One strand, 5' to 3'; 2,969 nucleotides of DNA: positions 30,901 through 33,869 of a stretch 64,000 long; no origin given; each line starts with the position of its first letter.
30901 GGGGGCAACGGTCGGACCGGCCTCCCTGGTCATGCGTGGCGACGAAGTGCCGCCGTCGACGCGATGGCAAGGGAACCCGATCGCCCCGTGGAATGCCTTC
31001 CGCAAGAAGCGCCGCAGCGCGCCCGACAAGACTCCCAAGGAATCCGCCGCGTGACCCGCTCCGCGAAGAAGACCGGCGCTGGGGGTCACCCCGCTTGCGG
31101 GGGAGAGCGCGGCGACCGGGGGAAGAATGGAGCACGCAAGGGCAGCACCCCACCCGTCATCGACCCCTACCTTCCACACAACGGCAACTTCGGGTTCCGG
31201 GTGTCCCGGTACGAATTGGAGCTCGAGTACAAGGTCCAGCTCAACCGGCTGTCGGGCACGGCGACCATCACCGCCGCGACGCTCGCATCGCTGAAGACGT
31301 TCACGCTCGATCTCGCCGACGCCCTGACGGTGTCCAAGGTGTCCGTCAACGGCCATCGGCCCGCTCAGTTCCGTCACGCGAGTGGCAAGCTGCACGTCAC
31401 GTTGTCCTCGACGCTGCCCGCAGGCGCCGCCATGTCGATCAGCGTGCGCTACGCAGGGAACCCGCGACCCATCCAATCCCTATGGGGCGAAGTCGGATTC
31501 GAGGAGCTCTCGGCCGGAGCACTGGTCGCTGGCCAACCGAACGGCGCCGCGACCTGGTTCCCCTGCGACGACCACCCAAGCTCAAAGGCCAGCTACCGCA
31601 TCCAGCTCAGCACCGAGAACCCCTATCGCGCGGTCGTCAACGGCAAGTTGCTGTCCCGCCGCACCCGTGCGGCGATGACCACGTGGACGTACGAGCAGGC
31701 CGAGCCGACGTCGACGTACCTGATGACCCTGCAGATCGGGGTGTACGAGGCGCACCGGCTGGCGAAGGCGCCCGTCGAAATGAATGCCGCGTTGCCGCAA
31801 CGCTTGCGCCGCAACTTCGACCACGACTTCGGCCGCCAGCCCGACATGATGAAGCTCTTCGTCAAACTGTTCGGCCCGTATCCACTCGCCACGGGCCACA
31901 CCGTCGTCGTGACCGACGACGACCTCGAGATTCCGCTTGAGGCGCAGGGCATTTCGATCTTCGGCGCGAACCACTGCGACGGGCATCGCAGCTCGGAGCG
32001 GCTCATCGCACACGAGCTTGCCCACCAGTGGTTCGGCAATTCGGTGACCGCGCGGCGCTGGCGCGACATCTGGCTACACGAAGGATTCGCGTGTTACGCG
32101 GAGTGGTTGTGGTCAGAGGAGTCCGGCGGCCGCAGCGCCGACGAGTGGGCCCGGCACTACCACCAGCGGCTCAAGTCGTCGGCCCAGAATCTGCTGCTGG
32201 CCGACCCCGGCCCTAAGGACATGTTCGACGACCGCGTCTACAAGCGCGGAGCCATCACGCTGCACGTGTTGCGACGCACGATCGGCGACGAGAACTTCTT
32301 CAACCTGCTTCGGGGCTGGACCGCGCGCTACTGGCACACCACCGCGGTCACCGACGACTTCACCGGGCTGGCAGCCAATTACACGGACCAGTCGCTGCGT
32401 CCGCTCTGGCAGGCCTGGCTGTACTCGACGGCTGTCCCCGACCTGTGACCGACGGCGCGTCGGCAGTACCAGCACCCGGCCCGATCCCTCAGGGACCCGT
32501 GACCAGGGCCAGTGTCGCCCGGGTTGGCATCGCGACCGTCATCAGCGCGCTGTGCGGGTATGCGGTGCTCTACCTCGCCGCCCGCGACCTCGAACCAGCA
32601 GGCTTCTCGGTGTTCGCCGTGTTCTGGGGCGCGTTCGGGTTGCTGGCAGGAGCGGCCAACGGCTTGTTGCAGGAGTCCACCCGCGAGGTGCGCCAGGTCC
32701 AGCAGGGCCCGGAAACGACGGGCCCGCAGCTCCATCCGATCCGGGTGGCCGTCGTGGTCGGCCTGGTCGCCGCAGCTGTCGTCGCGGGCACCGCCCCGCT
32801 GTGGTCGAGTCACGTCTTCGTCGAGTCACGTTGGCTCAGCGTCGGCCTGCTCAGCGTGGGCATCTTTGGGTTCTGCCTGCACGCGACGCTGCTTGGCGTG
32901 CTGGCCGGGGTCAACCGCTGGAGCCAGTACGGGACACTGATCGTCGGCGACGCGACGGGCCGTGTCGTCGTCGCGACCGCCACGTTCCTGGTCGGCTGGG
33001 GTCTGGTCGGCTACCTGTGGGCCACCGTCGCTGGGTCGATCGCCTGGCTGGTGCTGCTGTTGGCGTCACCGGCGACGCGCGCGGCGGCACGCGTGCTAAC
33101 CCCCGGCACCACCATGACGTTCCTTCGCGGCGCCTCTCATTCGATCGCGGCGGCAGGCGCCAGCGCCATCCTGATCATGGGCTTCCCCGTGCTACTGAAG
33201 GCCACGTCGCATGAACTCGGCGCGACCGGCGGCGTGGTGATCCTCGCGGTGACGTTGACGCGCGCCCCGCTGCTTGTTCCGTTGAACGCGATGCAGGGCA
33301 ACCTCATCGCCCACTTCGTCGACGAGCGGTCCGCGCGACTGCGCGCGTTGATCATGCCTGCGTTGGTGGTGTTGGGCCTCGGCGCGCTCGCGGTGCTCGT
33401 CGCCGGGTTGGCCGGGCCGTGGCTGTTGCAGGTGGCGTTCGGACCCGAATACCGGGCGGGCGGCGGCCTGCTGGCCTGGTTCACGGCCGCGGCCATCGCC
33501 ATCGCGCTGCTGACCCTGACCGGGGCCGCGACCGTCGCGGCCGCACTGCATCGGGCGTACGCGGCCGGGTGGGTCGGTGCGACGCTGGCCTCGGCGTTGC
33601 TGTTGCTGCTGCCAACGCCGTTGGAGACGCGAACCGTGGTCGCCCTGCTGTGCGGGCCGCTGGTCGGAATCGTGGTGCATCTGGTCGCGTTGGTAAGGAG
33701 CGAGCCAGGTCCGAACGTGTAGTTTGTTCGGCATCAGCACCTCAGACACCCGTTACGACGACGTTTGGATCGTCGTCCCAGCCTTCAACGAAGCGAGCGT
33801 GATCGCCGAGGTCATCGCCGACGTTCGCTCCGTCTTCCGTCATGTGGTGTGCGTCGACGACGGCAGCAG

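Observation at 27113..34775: Five-gene chain of overlapping or adjacent stop/start codons links the polymer synthetase to the ppgS envelope-glycan module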

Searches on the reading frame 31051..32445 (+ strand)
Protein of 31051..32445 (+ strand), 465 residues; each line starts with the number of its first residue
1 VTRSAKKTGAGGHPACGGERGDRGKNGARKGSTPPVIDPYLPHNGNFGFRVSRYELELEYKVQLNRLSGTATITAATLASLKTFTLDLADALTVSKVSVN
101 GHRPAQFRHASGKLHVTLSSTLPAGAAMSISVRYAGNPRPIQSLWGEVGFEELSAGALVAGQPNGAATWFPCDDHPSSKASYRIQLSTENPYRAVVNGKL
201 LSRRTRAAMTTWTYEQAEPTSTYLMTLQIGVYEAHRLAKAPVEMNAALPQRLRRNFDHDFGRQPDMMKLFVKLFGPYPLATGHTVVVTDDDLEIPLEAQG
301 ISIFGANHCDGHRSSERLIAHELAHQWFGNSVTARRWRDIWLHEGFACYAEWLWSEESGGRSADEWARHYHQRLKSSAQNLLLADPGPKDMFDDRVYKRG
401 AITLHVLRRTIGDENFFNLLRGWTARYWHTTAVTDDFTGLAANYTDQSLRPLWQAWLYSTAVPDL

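Call 8: search_protein_families(library=pfam, proteins=[window:31051-32445:+])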
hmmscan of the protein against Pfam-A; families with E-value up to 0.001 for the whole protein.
window:31051-32445:+ (465 aa): 2 families
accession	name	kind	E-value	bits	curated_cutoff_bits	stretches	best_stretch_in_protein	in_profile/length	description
PF01433.26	Peptidase_M1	-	3.4e-27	95.9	27.7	1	311-456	63-218/218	Peptidase family M1 domain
PF17900.6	Peptidase_M1_N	-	1.1e-12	48.9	25.8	1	53-224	4-186/186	Peptidase M1 N-terminal domain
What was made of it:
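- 31051..32448 (+): PldII-like short M1 zinc metallopeptidase (465 aa). Its start overlaps the NRPS stop (GTGA) and AAGGAA lies 6-11 nt upstream of the start. Pfam Peptidase_M1_N and Peptidase_M1 (call 8).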

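Call 9: search_protein_families(library=ncbifam, proteins=[window:31051-32445:+])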
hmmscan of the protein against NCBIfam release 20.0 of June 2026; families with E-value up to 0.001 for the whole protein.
window:31051-32445:+ (465 aa): 3 families
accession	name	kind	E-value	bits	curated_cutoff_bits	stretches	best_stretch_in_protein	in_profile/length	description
TIGR02412.1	pepN_strep_liv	equivalog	6.5e-26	90.9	591.2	1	164-462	127-444/832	aminopeptidase N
TIGR02411.1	leuko_A4_hydro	equivalog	6.9e-24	84.5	761.7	1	50-464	12-446/600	leukotriene-A(4) hydrolase/aminopeptidase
TIGR02414.1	pepN_proteo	equivalog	2.9e-07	29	718.2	1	313-457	283-434/868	aminopeptidase N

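Call 72: search_solved_structures(query=window:31051-32445:+, show_alignments=1, max_evalue=0.00001)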
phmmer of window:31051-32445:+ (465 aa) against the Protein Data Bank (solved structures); distinct sequences matched with E-value up to 0.00001: 93 (the best 60 are shown).
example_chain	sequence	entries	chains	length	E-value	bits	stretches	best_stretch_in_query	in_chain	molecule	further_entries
6a8z_A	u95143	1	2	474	4.3e-43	150.9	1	13-433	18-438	Zinc metalloprotease, putative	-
6iff_A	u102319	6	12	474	3.1e-42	148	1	13-433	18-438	Zinc metalloprotease | Zinc metalloprotease, putative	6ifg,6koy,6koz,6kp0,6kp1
5fwq_A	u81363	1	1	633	6.4e-22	81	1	30-464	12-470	HUMAN LEUKOTRIENE A4 HYDROLASE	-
7z28_A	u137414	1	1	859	1e-21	80.4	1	124-440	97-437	Endoplasmic reticulum aminopeptidase 1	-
6q4r_A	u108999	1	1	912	2e-21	79.4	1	124-429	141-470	Endoplasmic reticulum aminopeptidase 1,Endoplasmic reticulum aminopeptidase 1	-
6m8p_A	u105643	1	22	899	2.1e-21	79.4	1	124-427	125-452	Endoplasmic reticulum aminopeptidase 1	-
3mdj_A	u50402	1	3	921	2.3e-21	79.2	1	124-421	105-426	Endoplasmic reticulum aminopeptidase 1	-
6ryf_A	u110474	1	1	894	2.3e-21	79.2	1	124-423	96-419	Endoplasmic reticulum aminopeptidase 1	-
2yd0_A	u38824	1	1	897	2.3e-21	79.2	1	124-423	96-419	ENDOPLASMIC RETICULUM AMINOPEPTIDASE 1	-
6mgq_A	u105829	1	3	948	2.4e-21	79.1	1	124-421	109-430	Endoplasmic reticulum aminopeptidase 1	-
1gw6_A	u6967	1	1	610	2.5e-21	79.1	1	64-464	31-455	LEUKOTRIENE A-4 HYDROLASE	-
5ni6_A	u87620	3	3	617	2.5e-21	79.1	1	64-464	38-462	Leukotriene A-4 hydrolase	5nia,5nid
6rqx_A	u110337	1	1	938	2.6e-21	79.1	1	124-423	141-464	Endoplasmic reticulum aminopeptidase 1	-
3qnf_A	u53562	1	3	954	2.7e-21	79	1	124-423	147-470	Endoplasmic reticulum aminopeptidase 1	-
4r7l_A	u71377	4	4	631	2.8e-21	78.9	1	62-464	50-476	Leukotriene A-4 hydrolase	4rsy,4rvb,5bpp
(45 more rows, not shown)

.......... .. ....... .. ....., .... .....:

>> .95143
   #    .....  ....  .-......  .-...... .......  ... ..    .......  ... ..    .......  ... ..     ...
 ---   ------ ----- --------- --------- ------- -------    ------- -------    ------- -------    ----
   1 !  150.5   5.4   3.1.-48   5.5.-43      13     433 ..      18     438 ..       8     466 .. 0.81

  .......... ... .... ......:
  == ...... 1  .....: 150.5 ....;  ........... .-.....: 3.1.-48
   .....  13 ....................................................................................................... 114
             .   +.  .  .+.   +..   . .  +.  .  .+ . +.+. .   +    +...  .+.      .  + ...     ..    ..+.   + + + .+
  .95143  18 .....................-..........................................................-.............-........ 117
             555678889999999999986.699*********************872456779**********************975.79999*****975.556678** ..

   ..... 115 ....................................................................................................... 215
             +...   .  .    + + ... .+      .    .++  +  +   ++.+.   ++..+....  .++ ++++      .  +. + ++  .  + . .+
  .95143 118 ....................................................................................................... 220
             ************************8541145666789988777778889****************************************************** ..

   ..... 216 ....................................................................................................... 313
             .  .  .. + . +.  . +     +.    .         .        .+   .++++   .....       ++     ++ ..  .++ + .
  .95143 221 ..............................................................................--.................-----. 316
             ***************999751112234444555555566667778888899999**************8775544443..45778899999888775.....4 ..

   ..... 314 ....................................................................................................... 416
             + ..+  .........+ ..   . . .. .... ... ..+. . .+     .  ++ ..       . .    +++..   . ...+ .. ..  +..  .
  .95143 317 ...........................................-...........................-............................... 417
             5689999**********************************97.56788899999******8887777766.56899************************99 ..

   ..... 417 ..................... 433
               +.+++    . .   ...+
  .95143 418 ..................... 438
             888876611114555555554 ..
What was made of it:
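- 31051..32448 (+): The closest solved structure is the 474-aa 'zinc metalloprotease' 6A8Z (E=4e-43, call 72).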

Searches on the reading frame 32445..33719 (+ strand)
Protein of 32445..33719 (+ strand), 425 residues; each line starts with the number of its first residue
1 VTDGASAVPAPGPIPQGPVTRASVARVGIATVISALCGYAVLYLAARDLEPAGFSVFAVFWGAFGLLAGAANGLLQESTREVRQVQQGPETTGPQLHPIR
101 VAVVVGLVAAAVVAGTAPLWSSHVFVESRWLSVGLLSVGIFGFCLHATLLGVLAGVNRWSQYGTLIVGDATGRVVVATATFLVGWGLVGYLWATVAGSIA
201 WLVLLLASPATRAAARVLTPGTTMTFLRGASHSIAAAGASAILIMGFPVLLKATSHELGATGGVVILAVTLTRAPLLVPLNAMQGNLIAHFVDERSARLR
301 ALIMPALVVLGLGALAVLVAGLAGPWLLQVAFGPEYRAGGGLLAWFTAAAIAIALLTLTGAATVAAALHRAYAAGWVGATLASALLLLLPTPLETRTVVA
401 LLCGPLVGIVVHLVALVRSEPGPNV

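Call 8: search_protein_families(library=pfam, proteins=[window:32445-33719:+])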
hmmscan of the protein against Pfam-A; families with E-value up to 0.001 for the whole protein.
window:32445-33719:+ (425 aa): 0 families

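Call 9: search_protein_families(library=ncbifam, proteins=[window:32445-33719:+])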
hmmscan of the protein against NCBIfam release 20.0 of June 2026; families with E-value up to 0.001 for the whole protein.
window:32445-33719:+ (425 aa): 0 families

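Call 27: find_homologous_proteins(query=window:32445-33719:+, max_evalue=0.00001)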
Query window:32445-33719:+ (425 aa): 2805 proteins with E <= 0.00001 among 8000 candidates; the best 120 are listed.
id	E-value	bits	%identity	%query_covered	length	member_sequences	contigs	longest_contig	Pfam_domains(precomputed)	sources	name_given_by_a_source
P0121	7.8e-244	827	100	96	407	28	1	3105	-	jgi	jgi:O-antigen/teichoic acid export membrane protein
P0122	5.3e-238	808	95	98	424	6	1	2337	-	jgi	jgi:O-antigen/teichoic acid export membrane protein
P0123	1.2e-234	797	92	98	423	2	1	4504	-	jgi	jgi:O-antigen/teichoic acid export membrane protein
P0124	1.8e-234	797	93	98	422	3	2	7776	-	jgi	jgi:O-antigen/teichoic acid export membrane protein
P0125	3.9e-231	786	92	96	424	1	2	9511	-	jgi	jgi:O-antigen/teichoic acid export membrane protein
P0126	7.5e-229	778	93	98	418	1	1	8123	-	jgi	jgi:O-antigen/teichoic acid export membrane protein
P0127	1.2e-228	777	92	98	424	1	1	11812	-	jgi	jgi:O-antigen/teichoic acid export membrane protein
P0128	1.4e-222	757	92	94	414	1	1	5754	-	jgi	jgi:O-antigen/teichoic acid export membrane protein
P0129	1.9e-220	750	91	96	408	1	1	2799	-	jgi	jgi:O-antigen/teichoic acid export membrane protein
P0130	3.4e-220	750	90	98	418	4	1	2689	-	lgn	-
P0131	5.0e-212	723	86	98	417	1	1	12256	-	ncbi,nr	ncbi:MAG: hypothetical protein JWP55_553 [Mycobacterium sp.]|nr:hypothetical protein [Mycobacterium 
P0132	1.3e-211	721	87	99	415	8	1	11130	-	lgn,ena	-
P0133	2.5e-211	720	86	98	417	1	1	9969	-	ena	-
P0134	5.0e-211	719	86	100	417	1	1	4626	-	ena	-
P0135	6.7e-211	719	86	98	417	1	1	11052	-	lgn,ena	-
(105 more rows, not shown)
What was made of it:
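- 32445..33722 (+): Rv3630-like polytopic membrane protein (425 aa, 12 predicted TM helices) of the MOP/Wzx-like superfamily. Its start overlaps the M1 stop (GTGA) and no Shine-Dalgarno sequence is visible. JGI names its homologues 'O-antigen/teichoic acid export membrane protein' (call 27).
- Checked: The membrane protein has an alternative in-frame GTG at 32499, which one database entry uses (407 aa, call 27).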

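Call 36: search_protein_families(library=pfam, proteins=[window:32445-33719:+], max_evalue=10)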
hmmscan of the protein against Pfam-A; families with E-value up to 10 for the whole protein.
window:32445-33719:+ (425 aa): 0 families

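Call 48: predict_structure(alignment_id=A1)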
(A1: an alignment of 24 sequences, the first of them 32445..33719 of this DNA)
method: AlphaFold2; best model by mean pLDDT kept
length: 425 residues; sequences in the alignment: 24
mean_pLDDT: 57.4   pTM: 0.57
mean pLDDT of the five models: 57.4, 45.6, 45.5, 45.3, 45.2
residues with pLDDT >= 90: 0; 70-90: 93; 50-70: 194; < 50: 138
segments of 3 or more residues with pLDDT < 50: 1-20, 68-96, 152-166, 208-237, 267-296, 421-425
pLDDT, mean of each block of 10 residues (from residue 1): 31 42 57 59 57 52 51 46 44 49 69 73 68 73 61 47 50 59 54 57 53 41 39 48 59 59 51 37 38 49 64 74 76 67 75 67 53 68 78 77 79 68 39
secondary structure, 60 per line:
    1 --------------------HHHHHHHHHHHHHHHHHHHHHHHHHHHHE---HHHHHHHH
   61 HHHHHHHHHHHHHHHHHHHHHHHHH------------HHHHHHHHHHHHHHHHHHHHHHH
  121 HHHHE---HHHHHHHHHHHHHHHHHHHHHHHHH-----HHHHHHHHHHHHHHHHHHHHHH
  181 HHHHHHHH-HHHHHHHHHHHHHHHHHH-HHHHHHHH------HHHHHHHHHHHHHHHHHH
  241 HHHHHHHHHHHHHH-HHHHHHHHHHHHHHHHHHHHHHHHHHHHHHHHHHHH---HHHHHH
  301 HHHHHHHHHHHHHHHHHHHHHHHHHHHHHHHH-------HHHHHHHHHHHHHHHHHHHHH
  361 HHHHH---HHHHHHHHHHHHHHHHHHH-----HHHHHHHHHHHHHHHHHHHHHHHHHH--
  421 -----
elements in order: H21-48 H53-85 H98-124 H129-153 H159-188 H190-207 H209-216 H223-254 H256-291 H295-332 H340-365 H369-387 H393-418
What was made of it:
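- The MOP assignment rests on a low-confidence model (pLDDT 57, call 48).
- Tried and rejected: Its structure model is weak (call 48).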

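Call 50: search_solved_structures(query=A1, max_evalue=10)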
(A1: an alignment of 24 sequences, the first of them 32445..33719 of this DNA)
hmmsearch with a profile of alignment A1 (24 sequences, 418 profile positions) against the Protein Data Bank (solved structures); distinct sequences matched with E-value up to 10: 0.
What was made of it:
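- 32445..33722 (+): No Pfam, NCBIfam or PDB-sequence match (calls 8, 9, 36, 50).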

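Call 51: fold_search(model_id=the predicted structure, library=pdb)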
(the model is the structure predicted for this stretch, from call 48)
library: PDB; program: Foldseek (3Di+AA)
matches with E <= 10: 341; with E <= 0.001: 16
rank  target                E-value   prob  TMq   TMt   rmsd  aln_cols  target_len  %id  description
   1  4mlb_C                1.1e-04  1.00  0.51  0.49  12.8       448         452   16  Reverse polarity of binding pocket suggests different function of a MOP superfamily transporter from Pyrococcus furios (released 2013-09-25)
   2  6hfb_B                1.2e-04  1.00  0.54  0.51  12.8       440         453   16  Outward-facing conformation of a multidrug resistance MATE family transporter of the MOP superfamily. (released 2019-06-12)
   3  6gwh                  1.4e-04  1.00  0.50  0.49  13.2       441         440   16  Outward-facing conformation of a multidrug resistance MATE family transporter of the MOP superfamily. (released 2019-06-05)
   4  6hfb_D                1.9e-04  1.00  0.52  0.49  13.1       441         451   15  Outward-facing conformation of a multidrug resistance MATE family transporter of the MOP superfamily. (released 2019-06-12)
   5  3vvn                  2.3e-04  1.00  0.49  0.47  13.3       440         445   16  Crystal structure of MATE in the straight conformation (released 2013-04-03)
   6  3wbn_A                2.4e-04  1.00  0.48  0.46  13.4       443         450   15  Crystal structure of MATE in complex with MaL6 (released 2013-06-12)
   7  3vvs_A                3.0e-04  1.00  0.49  0.47  13.3       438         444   18  Crystal structure of MATE in complex with MaD3S (released 2013-04-03)
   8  9g95_A                4.4e-04  1.00  0.49  0.49  13.0       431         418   17  Lipid III flippase WzxE with NB10 nanobody in outward-facing conformation at 2.7552 A (released 2025-01-22)
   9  4mlb_A                5.1e-04  1.00  0.53  0.51  13.3       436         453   16  Reverse polarity of binding pocket suggests different function of a MOP superfamily transporter from Pyrococcus furios (released 2013-09-25)
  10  3vvo                  5.3e-04  1.00  0.50  0.48  13.6       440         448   17  Crystal structure of MATE in the bent conformation (released 2013-04-03)
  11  3vvr_A                5.3e-04  1.00  0.49  0.47  13.2       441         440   16  Crystal structure of MATE in complex with MaD5 (released 2013-04-03)
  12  6hfb_C                5.3e-04  1.00  0.47  0.45  13.6       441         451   17  Outward-facing conformation of a multidrug resistance MATE family transporter of the MOP superfamily. (released 2019-06-12)
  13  9g9m_A                6.2e-04  1.00  0.47  0.48  13.2       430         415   19  Lipid III flippase WzxE with NB10 and NB7 nanobodies in outward-facing conformation - crystal 1 (released 2025-01-22)
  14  9g9o_A                6.8e-04  1.00  0.48  0.49  13.0       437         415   18  Lipid III flippase WzxE with NB10 and NB7 nanobodies in outward-facing conformation - crystal 2 (released 2025-01-22)
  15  9g9p_A                7.1e-04  1.00  0.48  0.50  12.9       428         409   16  Lipid III flippase WzxE with NB10 and NB7 nanobodies in inward-facing conformation - crystal 2 (released 2025-01-22)
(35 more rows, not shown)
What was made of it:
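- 32445..33722 (+): The AlphaFold model is weak (pLDDT 57, call 48), but all the top Foldseek hits (ranks 1-27) are MOP proteins, MATE and WzxE, with MurJ lower down (E about 1e-4, TM about 0.5, call 51).
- On MOP superfamily flippase/exporter (Wzx, MurJ, MATE): All the top Foldseek hits (ranks 1-27) are MOP proteins, at E about 1e-4 and TM about 0.5 (call 51).
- MATE cation exporters are among the best structural matches (call 51).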
